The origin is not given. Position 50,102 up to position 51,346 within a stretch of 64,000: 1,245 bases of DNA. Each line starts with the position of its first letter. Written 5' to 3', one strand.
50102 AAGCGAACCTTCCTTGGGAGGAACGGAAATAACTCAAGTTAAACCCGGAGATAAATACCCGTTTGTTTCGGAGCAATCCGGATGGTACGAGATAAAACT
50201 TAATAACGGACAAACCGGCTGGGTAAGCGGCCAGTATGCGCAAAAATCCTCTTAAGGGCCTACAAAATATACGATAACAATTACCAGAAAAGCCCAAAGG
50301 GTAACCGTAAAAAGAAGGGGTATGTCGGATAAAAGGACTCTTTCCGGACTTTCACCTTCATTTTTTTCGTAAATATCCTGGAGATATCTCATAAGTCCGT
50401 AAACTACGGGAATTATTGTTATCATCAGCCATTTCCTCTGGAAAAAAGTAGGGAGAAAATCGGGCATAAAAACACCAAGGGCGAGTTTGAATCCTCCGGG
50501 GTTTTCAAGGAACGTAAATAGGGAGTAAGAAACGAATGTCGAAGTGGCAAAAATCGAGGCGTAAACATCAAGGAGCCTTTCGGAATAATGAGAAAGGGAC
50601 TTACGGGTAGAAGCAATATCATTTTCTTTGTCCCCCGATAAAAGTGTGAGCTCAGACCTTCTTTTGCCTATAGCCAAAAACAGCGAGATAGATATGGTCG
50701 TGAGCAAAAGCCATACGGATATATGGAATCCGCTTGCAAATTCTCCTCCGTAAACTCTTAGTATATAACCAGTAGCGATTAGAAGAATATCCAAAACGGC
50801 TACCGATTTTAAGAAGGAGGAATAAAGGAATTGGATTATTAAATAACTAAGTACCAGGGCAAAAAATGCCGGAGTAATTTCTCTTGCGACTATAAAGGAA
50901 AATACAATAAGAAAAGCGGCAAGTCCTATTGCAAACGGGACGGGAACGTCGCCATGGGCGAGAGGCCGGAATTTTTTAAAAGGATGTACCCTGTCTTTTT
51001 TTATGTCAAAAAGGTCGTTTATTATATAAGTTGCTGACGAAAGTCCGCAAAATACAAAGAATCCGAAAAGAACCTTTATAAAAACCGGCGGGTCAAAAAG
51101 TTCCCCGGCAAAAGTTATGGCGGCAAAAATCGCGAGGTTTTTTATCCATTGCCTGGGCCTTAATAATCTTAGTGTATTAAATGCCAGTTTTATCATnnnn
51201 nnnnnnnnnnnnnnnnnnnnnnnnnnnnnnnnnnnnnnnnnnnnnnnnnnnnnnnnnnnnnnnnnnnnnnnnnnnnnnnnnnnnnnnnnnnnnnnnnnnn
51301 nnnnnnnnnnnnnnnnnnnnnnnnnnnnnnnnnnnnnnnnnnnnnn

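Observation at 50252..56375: Minus-strand operon: tatD, processive GT2, GT-C, small TM protein, WecA-like GT4, and a UbiA gene with the DPPR-synthase motif; an arabinogalactan-like glycopolymer pathway?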

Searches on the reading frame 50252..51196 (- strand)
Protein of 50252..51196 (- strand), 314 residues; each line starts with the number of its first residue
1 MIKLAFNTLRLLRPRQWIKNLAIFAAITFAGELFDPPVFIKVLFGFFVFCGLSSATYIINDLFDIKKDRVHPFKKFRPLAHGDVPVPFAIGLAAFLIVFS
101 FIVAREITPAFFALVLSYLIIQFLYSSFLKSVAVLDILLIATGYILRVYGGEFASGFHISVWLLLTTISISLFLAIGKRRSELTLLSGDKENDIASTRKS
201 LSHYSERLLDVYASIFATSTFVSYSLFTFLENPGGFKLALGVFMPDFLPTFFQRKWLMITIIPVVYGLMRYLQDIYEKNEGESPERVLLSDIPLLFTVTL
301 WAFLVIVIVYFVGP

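Call 3: search_protein_families(library=pfam, proteins=[window:50252-51196:-], max_evalue=0.01)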
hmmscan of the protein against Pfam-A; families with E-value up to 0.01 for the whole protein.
window:50252-51196:- (314 aa): 1 family
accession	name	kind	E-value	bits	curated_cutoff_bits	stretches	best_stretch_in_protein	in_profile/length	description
PF01040.23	UbiA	-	9.4e-22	77.9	34.2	1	23-242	5-218/250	UbiA prenyltransferase family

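Call 4: search_protein_families(library=ncbifam, proteins=[window:50252-51196:-], max_evalue=0.01)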
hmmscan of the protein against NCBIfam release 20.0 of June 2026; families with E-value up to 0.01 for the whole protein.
window:50252-51196:- (314 aa): 15 families
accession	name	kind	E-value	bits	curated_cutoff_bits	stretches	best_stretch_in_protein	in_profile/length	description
NF008977.0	PRK12324.1-2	equivalog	3e-69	233.7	234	1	6-310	3-288/297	decaprenyl-phosphate phosphoribosyltransferase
NF008978.0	PRK12324.1-4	equivalog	3.1e-66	223.5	207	1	5-311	32-321/322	decaprenyl-phosphate phosphoribosyltransferase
NF006088.0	PRK08238.1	equivalog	4.8e-51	173.9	351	1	8-196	195-383/482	UbiA family prenyltransferase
NF008976.0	PRK12324.1-1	equivalog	6.8e-48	163.6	474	1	7-311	20-305/306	decaprenyl-phosphate phosphoribosyltransferase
NF009523.0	PRK12884.1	equivalog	4.2e-15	55.7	269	1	9-241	8-222/279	prenyltransferase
TIGR01473.1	cyoE_ctaB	equivalog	3.1e-08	33.7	210.3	1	10-168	5-167/281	heme o synthase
NF009521.0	PRK12882.1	equivalog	3e-07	29.9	296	1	21-155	22-153/280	geranylgeranylglycerol-phosphate geranylgeranyltransferase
TIGR01475.1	ubiA_other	subfamily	3.4e-07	30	180.8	1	24-233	22-227/282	UbiA-like polyprenyltransferase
TIGR01474.1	ubiA_proteo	equivalog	1.2e-06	28.2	275.45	1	30-136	34-137/282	4-hydroxybenzoate octaprenyltransferase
NF009522.0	PRK12883.1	equivalog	1.4e-06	28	353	1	36-150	34-146/279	geranylgeranylglycerol-phosphate geranylgeranyltransferase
NF005742.0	PRK07566.1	equivalog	1.6e-06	27.5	313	1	8-127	31-151/315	chlorophyll synthase ChlG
NF035940.1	prenyl_rel_EboC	equivalog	9.9e-06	25.1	250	1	9-135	3-132/292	UbiA-like protein EboC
NF009514.0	PRK12873.1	equivalog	1.5e-05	24.5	246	1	52-117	59-124/297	4-hydroxybenzoate polyprenyltransferase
NF009609.0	PRK13106.1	equivalog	0.0025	17.2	349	1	40-156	49-164/301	prenyltransferase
NF009513.0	PRK12872.1-3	equivalog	0.0042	16.6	288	1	52-148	65-159/293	prenyltransferase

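Call 7: find_encoding_contigs(protein=window:50252-51196:-, flank=10000, max_places=6)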
Protein window:50252-51196:- (314 aa): 5 contigs read that carry it; 1 place shown.
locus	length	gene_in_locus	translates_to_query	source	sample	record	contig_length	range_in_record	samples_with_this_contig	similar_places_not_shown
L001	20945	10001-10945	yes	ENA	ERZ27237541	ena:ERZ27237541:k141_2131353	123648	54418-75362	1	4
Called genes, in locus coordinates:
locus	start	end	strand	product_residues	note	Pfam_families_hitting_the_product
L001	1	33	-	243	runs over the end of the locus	PF03444:WHD_HrcA (weak), PF01628:HrcA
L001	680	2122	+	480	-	PF00133:tRNA-synt_1, PF09334:tRNA-synt_1g, PF00133:tRNA-synt_1, PF01406:tRNA-synt_1e (weak), PF08264:Anticodon_1 (weak)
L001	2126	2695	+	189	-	PF06941:NT5C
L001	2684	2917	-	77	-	-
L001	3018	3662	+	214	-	-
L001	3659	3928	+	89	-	-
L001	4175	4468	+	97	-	-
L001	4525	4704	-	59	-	-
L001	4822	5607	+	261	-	PF01026:TatD_DNase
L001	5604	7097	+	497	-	PF13632:Glyco_trans_2_3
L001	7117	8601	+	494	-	PF02366:PMT (weak), PF13231:PMT_2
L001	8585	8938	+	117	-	-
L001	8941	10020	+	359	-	PF00953:Glycos_transf_4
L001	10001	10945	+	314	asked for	PF01040:UbiA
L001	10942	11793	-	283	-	PF08308:PEGA, PF08239:SH3_3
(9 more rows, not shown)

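Call 8: find_homologous_proteins(query=window:50252-51196:-)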
Query window:50252-51196:- (314 aa): 5071 proteins with E <= 0.001 among 8000 candidates; the best 120 are listed.
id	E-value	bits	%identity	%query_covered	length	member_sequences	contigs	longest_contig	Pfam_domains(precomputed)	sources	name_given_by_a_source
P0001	7.3e-198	674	100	100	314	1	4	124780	PF01040.24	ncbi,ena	-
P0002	9.9e-186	634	92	100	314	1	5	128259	PF01040.24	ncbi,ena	-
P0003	2.8e-183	626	90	100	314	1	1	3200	PF01040.24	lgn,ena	-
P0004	8.2e-183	625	90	100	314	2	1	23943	PF01040.24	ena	-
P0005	2.8e-169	580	85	100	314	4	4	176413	PF01040.24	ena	-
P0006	7.5e-169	579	84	100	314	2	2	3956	PF01040.24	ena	-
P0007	1.1e-167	575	83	100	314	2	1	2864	PF01040.24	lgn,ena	-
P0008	1.9e-166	571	83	100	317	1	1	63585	PF01040.24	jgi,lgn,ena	-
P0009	5.6e-166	570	81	100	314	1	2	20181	PF01040.24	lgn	-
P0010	1.9e-165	568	83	100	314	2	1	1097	PF01040.24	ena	-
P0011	2.0e-165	568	83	100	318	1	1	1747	PF01040.24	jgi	jgi:4-hydroxybenzoate polyprenyltransferase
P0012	3.2e-165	567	83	100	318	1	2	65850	PF01040.24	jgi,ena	-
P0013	5.2e-165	566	83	100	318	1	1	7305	PF01040.24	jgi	jgi:4-hydroxybenzoate polyprenyltransferase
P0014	5.6e-165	566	84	100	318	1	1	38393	PF01040.24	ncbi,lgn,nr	ncbi:MAG: decaprenyl-phosphate phosphoribosyltransferase [Patescibacteria group bacterium]|nr:decapr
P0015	7.4e-165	566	83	95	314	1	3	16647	PF01040.24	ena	-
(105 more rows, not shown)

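Call 9: search_solved_structures(query=window:50252-51196:-, max_evalue=0.001, show_alignments=1)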
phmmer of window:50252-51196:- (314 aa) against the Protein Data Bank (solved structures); distinct sequences matched with E-value up to 0.001: 2.
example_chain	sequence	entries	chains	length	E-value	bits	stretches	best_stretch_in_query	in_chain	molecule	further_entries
8j8j_D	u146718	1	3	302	1.8e-36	129.5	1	6-302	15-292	Decaprenyl-phosphate phosphoribosyltransferase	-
8j8k_A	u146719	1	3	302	1.4e-26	97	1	6-302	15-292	Decaprenyl-phosphate phosphoribosyltransferase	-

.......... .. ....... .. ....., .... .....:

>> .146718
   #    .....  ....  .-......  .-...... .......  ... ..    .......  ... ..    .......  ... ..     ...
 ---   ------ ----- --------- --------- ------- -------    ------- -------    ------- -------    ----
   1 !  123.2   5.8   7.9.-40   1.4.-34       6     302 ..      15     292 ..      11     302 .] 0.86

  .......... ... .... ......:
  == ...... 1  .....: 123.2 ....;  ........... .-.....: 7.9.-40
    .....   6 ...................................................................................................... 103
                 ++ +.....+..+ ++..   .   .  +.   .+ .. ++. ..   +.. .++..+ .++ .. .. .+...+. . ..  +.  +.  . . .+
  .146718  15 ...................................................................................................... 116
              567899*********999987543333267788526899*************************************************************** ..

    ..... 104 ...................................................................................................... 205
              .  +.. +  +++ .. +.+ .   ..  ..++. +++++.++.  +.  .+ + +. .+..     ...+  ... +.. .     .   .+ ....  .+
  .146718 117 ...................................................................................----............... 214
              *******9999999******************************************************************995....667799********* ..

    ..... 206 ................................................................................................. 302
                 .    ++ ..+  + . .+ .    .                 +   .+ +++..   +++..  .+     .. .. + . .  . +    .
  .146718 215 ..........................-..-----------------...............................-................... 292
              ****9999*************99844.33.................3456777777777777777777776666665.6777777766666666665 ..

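Call 20: find_related_loci(query=window:50252-51196:-, collection=genome_contigs, flank=9000)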
Query window:50252-51196:- (314 aa) in genome_contigs; peptide patterns used: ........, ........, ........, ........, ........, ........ (x = any residue, [..] = any of these).
322 stretches matched a pattern; 118 encode a relative of the query (tblastn E <= 1e-3); the best 80 are kept; 80 distinct loci.
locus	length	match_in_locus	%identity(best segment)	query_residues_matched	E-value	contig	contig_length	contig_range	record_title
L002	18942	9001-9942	92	1-314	0e+0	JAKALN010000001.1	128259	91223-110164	MAG: bacterium isolate WY5.bin128 NODE_199_length_128259_cov_9.479966, whole genome shotgun sequence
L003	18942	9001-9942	84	1-314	4e-173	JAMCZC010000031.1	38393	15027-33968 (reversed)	MAG: Patescibacteria group bacterium isolate FK_Sedi_B_Bin.322 NODE_2996_length_38393_cov_39.6772, whole genome shotgun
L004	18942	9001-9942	80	1-314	2e-171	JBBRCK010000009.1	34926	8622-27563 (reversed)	MAG: Candidatus Levyibacteriota bacterium isolate Co_metawrap_2398 Cmw_2398_k141_773930_length_34926_cov_22.9949, whole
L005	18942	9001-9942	81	1-314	6e-171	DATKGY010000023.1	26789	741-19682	MAG TPA_asm: Patescibacteria group bacterium isolate SMAG_U14563 k141_163602, whole genome shotgun sequence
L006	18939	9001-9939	80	2-314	7e-170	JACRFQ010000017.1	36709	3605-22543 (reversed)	MAG: Candidatus Levyibacteriota bacterium isolate NC_groundwater_1729_Pr3_B-0.1um_34_132 SR-2_scaffold_141_811693, whole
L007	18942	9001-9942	81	1-314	3e-168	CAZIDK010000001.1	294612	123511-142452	MAG TPA_asm: uncultured Gammaproteobacteria bacterium isolate SRP302447_co4_23 genome assembly, contig: NODE_116_length_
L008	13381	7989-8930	79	1-314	2e-169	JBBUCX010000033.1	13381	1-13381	MAG: Patescibacteria group bacterium isolate H51-bin115_1 H51_bin115_1_000000000033, whole genome shotgun sequence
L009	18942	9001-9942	81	1-314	5e-165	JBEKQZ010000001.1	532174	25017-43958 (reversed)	MAG: Candidatus Levyibacteriota bacterium isolate SPRUCE 49 SPRUCE_49_1, whole genome shotgun sequence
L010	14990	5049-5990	76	1-314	1e-160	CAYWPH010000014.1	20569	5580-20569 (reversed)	MAG TPA_asm: uncultured Gammaproteobacteria bacterium isolate SRP302447_co3_825 genome assembly, contig: NODE_7206_lengt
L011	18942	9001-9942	76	1-314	4e-160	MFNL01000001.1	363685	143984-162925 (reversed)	MAG: Candidatus Levybacteria bacterium RIFCSPHIGHO2_01_FULL_37_17 rifcsphigho2_01_scaffold_35, whole genome shotgun sequ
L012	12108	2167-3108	75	1-314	6e-159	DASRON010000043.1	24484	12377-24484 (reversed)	MAG TPA_asm: Patescibacteria group bacterium isolate SMAG_U10269 k141_381607, whole genome shotgun sequence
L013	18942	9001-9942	74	1-314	1e-157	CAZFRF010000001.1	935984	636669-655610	MAG TPA_asm: uncultured Gammaproteobacteria bacterium isolate SRP292972_co1_100 genome assembly, contig: NODE_5_length_9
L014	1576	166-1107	77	1-314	3e-171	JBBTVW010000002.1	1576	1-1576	MAG: Patescibacteria group bacterium isolate H43-bin095_1 H43_bin095_1_000000000002, whole genome shotgun sequence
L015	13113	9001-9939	74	2-314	1e-155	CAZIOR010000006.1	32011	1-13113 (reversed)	MAG TPA_asm: uncultured Gammaproteobacteria bacterium isolate SRP298887_co1_352 genome assembly, contig: NODE_1116_lengt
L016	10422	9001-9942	76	1-314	2e-155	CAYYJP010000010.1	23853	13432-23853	MAG TPA_asm: uncultured Gammaproteobacteria bacterium isolate SRP050083_co7_164 genome assembly, contig: NODE_1597_lengt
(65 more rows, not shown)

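Call 47: search_dna_similar(query=window:50252-51196:-, collection=phages, mode=protein, max_evalue=0.001, max_rows=15)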
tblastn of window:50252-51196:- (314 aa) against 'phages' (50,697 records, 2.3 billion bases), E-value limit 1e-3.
Records with a match: 1; places in all: 1; records where one place covers at least 80% of the query: 1.
Best place of each record, by identity: <60% 1.
By first word of the organism name: Bacteriophage 1.
By host as written in the record: - 1.
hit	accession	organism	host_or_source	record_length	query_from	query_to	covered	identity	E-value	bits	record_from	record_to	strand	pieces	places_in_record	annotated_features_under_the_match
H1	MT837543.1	Bacteriophage sp.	human fecal samples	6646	1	310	99%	30.3%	7e-33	134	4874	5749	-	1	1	record has no annotation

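Call 48: search_dna_similar(query=window:50252-51196:-, collection=plasmids, mode=protein, max_evalue=1e-10, max_rows=25)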
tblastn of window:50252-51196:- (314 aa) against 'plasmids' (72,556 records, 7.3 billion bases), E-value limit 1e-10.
Records with a match: 96; places in all: 96; records where one place covers at least 80% of the query: 23.
Best place of each record, by identity: <60% 96.
By first word of the organism name: Rhizobium 36; Sinorhizobium 5; Vibrio 3; Mesorhizobium 3; Cereibacter 3; Salipiger 3; Sphingomonadaceae 3; Streptomyces 2; Natronococcus 2; Lactococcus 2; and 28 more.
By predicted mobility (MOB-suite, as given by PLSDB): non-mobilizable 66; conjugative 21; mobilizable 9.
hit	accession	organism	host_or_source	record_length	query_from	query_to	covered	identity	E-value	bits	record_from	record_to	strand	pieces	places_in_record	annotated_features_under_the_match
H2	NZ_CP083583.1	Kovacikia minuta CCNUW1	cell culture,fresh water lake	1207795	9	309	96%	36.7%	2e-42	162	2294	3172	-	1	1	record has no annotation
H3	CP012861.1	Persicobacter sp. JZB09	cell culture,soil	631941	8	310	96%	35.6%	2e-34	140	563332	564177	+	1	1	record has no annotation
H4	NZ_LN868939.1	Nocardia farcinica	not known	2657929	4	311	98%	34.8%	3e-40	156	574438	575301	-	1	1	none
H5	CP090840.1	Streptomyces viridifaciens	Whole organism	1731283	9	304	94%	35.7%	2e-38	151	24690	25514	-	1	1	decaprenyl-phosphate phosphoribosyltransferase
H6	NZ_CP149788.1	Haloterrigena sp. KLK7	cell culture,salt lake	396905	9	314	97%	34.3%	6e-46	173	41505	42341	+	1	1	decaprenyl-phosphate phosphoribosyltransferase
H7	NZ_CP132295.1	Natronococcus sp. AD-5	cell culture,sediment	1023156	9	310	96%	34.4%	3e-49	183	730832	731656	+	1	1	record has no annotation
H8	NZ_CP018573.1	Marivivens sp. JLT3646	cell culture,shallow-sea hydrothermal ...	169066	10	310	96%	34.4%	3e-37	148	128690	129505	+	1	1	decaprenyl-phosphate phosphoribosyltransferase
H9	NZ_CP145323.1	Rhodococcus ruber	-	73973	3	311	98%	33.0%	8e-39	152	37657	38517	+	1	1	decaprenyl-phosphate phosphoribosyltransferase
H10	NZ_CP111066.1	Chondrinema litorale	Seaweed,red alga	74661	10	311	96%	33.7%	1e-38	152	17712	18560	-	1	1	decaprenyl-phosphate phosphoribosyltransferase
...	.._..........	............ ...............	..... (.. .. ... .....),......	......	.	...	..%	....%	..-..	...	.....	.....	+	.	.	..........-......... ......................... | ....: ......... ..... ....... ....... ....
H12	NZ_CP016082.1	Streptomyces sp. SAT1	Adenophora trachelioides Maxim.,single ...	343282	9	304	94%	33.8%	9e-24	108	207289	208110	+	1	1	UbiA prenyltransferase family protein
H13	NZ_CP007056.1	Halostagnicola larsenii XH-48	-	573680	10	293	90%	34.5%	2e-40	157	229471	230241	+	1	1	decaprenyl-phosphate phosphoribosyltransferase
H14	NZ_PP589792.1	Lactococcus sp.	Bacterial culture,Dairy environment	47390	9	310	96%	32.2%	5e-33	135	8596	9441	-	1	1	decaprenyl-phosphate phosphoribosyltransferase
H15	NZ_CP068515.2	Lactococcus cremoris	Whole organism,Dairy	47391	9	310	96%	32.2%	5e-33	135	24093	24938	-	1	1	decaprenyl-phosphate phosphoribosyltransferase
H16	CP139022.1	Flammeovirgaceae bacterium SG7u.111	Seagrass,tissue sample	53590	9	311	96%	31.3%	8e-33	135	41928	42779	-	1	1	decaprenyl-phosphate phosphoribosyltransferase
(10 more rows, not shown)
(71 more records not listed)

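Call 49: get_annotated_region(hit=H15, flank=7000)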
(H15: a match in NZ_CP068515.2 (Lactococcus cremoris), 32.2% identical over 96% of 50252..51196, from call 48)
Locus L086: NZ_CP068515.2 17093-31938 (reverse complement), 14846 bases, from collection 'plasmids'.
description: Lactococcus cremoris strain F.2.7 plasmid pF27D, complete sequence
organism: Lactococcus cremoris (NCBI taxid 1359)
taxonomy: Bacteria; Bacillota; Bacilli; Lactobacillales; Streptococcaceae; Lactococcus; Lactococcus cremoris
host: -; source: Whole organism,Dairy; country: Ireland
typing (MOB-suite, as given by PLSDB): mobilizable; replicon rep_cluster_414,rep_cluster_556; relaxase MOBP,MOB_Unknown
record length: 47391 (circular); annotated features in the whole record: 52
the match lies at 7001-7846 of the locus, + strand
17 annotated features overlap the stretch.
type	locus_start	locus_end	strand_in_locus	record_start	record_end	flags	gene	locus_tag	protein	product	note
CDS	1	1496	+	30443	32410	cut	-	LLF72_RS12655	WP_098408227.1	capsular polysaccharide synthesis protein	-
CDS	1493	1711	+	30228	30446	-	-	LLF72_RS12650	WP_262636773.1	hypothetical protein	-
CDS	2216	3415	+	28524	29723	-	-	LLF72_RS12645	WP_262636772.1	O-antigen ligase family protein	-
CDS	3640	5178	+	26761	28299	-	-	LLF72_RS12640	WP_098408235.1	oligosaccharide flippase family protein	-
CDS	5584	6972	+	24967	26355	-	-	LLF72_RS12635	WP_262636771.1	hypothetical protein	-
CDS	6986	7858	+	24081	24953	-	-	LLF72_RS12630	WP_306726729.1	decaprenyl-phosphate phosphoribosyltransferase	-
CDS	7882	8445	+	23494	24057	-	-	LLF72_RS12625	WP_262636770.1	HAD-IB family phosphatase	GO:0008152 - metabolic process [Evidence IEA]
CDS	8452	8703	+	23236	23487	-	-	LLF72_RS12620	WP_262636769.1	GtrA family protein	GO:0000271 - polysaccharide biosynthetic process [Evidence IEA]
CDS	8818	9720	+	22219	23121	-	-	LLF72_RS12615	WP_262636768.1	phosphodiester glycosidase family protein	-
CDS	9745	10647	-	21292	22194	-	-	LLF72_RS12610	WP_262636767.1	LCP family protein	-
CDS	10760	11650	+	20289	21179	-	-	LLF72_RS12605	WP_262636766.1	IS982-like element IS982B family transposase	GO:0006313 - DNA transposition [Evidence IEA]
CDS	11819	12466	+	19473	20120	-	pcp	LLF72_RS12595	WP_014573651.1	pyroglutamyl-peptidase I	GO:0030163 - protein catabolic process [Evidence IEA]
CDS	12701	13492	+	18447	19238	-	-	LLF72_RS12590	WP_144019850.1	Type 1 glutamine amidotransferase-like domain-containing protein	GO:0006508 - proteolysis [Evidence IEA]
CDS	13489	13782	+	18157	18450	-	-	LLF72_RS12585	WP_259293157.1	hypothetical protein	-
CDS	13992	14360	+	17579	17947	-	mobC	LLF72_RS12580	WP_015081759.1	plasmid mobilization relaxosome protein MobC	-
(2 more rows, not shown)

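Call 50: get_annotated_region(hit=H10, flank=7000)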
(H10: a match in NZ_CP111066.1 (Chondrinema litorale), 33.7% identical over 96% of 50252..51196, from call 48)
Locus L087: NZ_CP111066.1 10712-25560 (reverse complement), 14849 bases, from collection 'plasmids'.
description: Chondrinema litorale strain WSW3-B12 plasmid unnamed24, complete sequence
organism: Chondrinema litorale (NCBI taxid 2994555)
taxonomy: Bacteria; Bacteroidota; Cytophagia; Cytophagales; Flammeovirgaceae; Chondrinema; Chondrinema litorale
host: -; source: Seaweed,red alga; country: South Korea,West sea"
typing (MOB-suite, as given by PLSDB): non-mobilizable
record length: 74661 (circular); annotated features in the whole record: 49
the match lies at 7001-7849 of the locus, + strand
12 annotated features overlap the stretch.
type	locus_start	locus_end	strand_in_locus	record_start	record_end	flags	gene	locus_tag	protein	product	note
CDS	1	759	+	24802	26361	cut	-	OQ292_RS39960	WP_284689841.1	hypothetical protein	-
CDS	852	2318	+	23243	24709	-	-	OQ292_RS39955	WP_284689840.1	DUF2723 domain-containing protein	-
CDS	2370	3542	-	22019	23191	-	-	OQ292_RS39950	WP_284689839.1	IS3 family transposase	-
CDS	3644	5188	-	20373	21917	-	-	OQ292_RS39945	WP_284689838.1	glycosyltransferase family 39 protein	-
CDS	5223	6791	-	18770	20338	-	-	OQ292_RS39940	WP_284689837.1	hypothetical protein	-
CDS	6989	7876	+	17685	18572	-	-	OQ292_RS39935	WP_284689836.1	decaprenyl-phosphate phosphoribosyltransferase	-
CDS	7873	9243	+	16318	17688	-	-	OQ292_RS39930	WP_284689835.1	FAD-binding oxidoreductase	-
CDS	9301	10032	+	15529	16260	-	-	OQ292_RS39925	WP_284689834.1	SDR family oxidoreductase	-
CDS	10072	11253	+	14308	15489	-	-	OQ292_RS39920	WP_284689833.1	acyltransferase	-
CDS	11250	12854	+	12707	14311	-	-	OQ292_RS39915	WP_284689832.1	glycosyltransferase family 39 protein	-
CDS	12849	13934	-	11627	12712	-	-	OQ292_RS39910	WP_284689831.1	acyltransferase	-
CDS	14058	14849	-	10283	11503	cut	-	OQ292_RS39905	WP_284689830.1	hypothetical protein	-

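Call 66: search_protein_families(library=pfam, proteins=[L011:2569-3957:-, L011:4017-5309:+, L011:2215-2565:-, L086:5584-6972:+, L087:5223-6791:-], max_evalue=0.01)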
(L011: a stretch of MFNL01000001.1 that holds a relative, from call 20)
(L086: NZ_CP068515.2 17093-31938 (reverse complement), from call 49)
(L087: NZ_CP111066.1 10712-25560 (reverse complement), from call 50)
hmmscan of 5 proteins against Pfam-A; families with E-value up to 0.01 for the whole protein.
L011:2569-3957:- (462 aa): 1 family
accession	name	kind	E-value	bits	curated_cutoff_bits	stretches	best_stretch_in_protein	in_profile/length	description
PF09852.15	DUF2079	-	1.5e-61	209.4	28.2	1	32-415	3-402/459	Predicted membrane protein (DUF2079)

L011:4017-5309:+ (430 aa): 1 family
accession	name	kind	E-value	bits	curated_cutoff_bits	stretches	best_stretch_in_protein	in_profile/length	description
PF13231.12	PMT_2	-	2.5e-07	31.5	26.1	1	37-182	3-158/160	Dolichyl-phosphate-mannose-protein mannosyltransferase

L011:2215-2565:- (116 aa): 2 families
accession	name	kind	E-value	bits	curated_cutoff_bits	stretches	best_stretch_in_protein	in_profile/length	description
PF06262.17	Zincin_1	-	1.9e-28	98.7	22.4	1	25-115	1-92/97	Zincin-like metallopeptidase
PF25226.1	DUF7844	-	0.0013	18.7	27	0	85-108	82-105/230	Domain of unknown function (DUF7844)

L086:5584-6972:+ (462 aa): 0 families

L087:5223-6791:- (522 aa): 0 families
